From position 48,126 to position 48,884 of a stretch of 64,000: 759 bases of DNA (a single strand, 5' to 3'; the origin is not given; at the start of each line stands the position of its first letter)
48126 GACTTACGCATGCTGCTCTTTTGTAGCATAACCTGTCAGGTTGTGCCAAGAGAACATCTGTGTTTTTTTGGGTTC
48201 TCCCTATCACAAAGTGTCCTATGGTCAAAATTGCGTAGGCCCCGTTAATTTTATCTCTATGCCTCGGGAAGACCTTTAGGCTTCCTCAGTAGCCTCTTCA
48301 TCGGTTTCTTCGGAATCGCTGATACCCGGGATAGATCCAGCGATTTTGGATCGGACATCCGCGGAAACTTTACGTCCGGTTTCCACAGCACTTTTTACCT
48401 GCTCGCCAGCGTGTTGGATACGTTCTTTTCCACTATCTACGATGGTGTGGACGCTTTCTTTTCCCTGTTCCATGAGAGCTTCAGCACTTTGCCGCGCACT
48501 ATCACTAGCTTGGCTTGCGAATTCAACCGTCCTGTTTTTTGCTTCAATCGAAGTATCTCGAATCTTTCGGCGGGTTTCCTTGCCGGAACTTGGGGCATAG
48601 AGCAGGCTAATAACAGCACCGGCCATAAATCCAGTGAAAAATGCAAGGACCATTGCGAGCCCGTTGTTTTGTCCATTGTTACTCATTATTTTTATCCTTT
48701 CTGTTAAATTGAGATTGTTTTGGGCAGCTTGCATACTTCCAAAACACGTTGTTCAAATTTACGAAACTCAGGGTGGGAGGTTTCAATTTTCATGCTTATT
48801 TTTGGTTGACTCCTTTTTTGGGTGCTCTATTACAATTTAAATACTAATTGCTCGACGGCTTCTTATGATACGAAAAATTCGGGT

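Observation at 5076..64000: One ~25-nt hairpin core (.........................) is shared by repeat families with different termini and shows compensatory stem changes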

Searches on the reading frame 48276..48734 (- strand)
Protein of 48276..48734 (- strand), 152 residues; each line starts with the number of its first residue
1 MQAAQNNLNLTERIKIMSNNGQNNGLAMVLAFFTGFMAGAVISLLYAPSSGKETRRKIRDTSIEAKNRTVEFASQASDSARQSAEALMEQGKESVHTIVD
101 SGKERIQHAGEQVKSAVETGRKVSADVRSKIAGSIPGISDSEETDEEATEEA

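Call 14: search_protein_families(library=pfam, proteins=[window:48276-48734:-], max_evalue=0.01)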
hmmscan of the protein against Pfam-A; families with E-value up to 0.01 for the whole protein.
window:48276-48734:- (152 aa): 1 family
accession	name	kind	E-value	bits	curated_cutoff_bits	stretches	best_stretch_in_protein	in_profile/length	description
PF12732.12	YtxH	-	6.8e-17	62.1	37.5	1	30-112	2-69/71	YtxH-like protein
